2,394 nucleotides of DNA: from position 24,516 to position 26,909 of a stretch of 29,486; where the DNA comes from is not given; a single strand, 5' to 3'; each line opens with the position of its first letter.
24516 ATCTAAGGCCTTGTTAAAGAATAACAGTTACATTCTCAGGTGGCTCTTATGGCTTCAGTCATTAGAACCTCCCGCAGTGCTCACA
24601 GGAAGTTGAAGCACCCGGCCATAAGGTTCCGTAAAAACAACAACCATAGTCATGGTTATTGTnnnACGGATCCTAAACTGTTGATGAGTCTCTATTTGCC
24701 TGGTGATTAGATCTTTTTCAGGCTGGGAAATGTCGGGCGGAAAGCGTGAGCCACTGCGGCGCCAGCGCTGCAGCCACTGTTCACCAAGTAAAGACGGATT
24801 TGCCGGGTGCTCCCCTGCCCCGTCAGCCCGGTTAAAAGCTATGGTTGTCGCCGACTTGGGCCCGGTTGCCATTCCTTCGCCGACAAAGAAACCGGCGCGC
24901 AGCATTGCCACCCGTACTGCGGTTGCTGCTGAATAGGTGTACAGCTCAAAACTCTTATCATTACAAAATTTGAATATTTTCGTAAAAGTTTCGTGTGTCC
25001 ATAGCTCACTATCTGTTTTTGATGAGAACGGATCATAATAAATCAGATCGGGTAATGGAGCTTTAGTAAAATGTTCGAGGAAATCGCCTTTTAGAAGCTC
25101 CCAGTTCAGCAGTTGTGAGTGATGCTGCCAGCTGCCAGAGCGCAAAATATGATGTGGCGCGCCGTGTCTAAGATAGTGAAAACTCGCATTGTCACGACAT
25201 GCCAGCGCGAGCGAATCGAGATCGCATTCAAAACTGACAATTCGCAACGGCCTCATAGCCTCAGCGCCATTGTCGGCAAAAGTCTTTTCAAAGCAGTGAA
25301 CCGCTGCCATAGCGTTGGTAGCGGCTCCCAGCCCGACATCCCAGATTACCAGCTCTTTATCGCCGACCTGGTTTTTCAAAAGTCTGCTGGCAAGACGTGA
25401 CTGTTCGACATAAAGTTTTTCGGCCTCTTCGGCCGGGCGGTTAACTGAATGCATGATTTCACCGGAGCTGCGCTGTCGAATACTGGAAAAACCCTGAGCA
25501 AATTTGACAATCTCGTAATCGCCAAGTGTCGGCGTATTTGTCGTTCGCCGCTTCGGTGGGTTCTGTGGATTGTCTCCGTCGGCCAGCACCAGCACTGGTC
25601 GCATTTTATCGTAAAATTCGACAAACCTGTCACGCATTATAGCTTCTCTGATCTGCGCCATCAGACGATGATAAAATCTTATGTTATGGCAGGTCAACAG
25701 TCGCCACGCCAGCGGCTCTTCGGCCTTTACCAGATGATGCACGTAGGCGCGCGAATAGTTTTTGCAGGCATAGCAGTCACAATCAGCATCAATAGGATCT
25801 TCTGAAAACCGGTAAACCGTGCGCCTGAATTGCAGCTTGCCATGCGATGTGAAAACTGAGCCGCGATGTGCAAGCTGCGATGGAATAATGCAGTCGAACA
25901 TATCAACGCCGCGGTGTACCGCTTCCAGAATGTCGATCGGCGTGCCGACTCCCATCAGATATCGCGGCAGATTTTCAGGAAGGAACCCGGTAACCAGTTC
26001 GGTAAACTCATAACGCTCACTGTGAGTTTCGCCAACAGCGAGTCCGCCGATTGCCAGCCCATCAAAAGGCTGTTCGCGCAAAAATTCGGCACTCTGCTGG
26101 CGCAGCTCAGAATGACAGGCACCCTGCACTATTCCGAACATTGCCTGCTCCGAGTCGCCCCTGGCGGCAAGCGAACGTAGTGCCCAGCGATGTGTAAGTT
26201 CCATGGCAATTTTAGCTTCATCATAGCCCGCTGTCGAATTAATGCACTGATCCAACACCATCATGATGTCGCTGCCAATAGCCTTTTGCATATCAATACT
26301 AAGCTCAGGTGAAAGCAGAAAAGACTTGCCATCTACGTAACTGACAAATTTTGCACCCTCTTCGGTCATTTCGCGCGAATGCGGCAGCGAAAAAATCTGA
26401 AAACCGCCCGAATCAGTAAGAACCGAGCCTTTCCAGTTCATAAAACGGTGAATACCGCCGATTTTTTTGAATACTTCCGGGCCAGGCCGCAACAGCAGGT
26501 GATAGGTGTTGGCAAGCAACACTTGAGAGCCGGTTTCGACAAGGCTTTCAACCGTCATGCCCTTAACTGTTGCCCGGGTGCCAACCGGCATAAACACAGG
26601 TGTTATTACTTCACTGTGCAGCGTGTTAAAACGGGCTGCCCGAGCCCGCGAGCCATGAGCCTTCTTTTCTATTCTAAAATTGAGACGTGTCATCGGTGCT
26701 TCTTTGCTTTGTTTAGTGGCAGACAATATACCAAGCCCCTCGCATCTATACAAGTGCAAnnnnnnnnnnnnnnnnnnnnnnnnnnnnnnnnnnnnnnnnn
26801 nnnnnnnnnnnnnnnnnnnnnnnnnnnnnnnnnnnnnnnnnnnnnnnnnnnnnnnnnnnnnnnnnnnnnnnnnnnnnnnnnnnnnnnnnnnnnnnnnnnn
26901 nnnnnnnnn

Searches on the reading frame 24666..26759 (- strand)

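Call 88: search_protein_families(library=pfam, proteins=[window:24666-26759:-], max_evalue=0.001)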
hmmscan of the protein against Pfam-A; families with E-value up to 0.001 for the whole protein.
window:24666-26759:- (698 aa): 2 families
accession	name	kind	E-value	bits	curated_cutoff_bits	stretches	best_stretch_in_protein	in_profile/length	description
PF01702.25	TGT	-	1.7e-142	475.2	26.3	1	38-386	2-351/357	Queuine tRNA-ribosyltransferase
PF05430.17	Methyltransf_30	-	2.6e-12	47.2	22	1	549-641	29-121/124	S-adenosyl-L-methionine-dependent methyltransferase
